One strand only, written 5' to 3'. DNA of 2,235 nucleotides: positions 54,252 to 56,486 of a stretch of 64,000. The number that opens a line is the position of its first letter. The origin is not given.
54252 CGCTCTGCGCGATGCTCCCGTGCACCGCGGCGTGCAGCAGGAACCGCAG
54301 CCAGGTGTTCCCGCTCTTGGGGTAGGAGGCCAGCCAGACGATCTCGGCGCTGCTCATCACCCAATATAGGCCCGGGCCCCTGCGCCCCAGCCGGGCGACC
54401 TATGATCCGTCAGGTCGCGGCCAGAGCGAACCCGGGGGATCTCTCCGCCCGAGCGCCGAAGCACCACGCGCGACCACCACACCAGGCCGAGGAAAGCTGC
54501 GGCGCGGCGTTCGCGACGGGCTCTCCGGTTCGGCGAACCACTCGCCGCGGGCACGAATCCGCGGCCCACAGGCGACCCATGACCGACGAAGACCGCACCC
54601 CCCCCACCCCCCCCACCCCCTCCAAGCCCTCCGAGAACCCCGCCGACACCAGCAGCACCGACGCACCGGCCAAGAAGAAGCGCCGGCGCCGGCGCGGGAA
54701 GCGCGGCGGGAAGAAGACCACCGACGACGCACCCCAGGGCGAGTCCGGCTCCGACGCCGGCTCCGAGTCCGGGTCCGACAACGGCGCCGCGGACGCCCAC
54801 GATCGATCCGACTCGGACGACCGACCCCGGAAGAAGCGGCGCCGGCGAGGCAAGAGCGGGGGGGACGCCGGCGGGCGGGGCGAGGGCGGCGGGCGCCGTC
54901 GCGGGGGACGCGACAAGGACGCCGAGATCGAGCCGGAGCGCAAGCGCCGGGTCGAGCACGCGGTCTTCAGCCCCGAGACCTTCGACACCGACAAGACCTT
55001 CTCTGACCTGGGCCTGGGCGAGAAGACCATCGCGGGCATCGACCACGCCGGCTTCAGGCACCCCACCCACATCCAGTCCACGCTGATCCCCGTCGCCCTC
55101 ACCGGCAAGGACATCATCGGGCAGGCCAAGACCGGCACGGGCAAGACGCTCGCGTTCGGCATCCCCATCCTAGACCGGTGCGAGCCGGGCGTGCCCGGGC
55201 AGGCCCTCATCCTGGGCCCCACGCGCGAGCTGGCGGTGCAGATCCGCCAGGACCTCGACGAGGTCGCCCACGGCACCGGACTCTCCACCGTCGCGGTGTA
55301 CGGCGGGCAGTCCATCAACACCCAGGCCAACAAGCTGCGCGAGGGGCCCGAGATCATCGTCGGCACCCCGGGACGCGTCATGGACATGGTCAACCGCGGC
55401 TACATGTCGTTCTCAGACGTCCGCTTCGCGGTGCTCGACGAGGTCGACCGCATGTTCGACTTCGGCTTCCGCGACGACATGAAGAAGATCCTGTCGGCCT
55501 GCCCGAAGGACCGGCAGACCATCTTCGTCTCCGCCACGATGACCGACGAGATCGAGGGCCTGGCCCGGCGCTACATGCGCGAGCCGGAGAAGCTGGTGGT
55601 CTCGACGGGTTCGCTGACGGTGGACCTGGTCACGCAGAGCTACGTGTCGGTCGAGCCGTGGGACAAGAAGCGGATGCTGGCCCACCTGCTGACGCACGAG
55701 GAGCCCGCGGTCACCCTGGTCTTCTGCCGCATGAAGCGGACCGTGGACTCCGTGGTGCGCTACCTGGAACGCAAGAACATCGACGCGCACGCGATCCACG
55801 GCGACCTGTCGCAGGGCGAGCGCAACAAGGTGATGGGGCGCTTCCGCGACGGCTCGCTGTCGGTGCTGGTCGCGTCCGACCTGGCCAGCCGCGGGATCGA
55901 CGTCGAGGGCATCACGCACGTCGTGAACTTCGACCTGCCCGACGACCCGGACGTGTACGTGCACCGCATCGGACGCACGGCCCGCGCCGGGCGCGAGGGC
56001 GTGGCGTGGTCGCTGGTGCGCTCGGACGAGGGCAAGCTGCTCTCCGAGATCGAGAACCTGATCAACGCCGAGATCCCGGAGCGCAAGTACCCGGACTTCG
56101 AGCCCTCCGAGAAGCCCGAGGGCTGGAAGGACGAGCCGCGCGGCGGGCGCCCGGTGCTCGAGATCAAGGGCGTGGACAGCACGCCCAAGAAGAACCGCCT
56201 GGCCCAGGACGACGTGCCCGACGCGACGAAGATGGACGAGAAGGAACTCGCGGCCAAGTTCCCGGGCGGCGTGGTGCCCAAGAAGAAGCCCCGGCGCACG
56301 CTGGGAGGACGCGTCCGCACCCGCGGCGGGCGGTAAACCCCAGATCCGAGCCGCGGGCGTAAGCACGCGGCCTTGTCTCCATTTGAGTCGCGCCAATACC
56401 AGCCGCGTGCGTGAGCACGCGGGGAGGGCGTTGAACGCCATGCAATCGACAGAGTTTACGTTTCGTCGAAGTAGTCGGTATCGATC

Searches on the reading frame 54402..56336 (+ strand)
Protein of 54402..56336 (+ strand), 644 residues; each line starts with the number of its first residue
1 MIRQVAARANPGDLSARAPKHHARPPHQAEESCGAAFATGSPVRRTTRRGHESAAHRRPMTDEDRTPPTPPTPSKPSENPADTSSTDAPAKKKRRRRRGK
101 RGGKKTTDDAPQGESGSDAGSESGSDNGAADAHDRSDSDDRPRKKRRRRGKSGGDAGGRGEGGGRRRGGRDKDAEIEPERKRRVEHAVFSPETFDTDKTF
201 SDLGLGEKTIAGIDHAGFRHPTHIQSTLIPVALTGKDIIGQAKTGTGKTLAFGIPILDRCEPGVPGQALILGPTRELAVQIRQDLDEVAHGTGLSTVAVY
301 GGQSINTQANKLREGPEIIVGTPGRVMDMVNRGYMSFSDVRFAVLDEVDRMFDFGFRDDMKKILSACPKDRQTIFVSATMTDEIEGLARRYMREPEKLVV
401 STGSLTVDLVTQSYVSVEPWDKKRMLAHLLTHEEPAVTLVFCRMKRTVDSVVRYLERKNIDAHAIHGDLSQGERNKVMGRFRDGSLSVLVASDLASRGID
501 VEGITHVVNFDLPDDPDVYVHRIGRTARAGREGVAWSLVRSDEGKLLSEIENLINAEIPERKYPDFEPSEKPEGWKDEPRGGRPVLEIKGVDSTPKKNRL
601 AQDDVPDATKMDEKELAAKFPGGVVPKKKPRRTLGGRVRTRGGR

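Call 22: search_protein_families(library=pfam, proteins=[window:54402-56336:+], max_evalue=0.01)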
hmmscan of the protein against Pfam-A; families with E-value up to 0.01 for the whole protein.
window:54402-56336:+ (644 aa): 3 families
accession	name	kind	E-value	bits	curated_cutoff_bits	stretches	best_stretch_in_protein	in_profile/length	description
PF00270.35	DEAD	-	1.7e-46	158.4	26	1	222-385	1-165/167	DEAD/DEAH box helicase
PF00271.37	Helicase_C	-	6.3e-32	110.5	23.5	1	422-530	2-110/110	Helicase conserved C-terminal domain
PF04851.21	ResIII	-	0.003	17.9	22.5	1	238-380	26-162/164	Type III restriction enzyme, res subunit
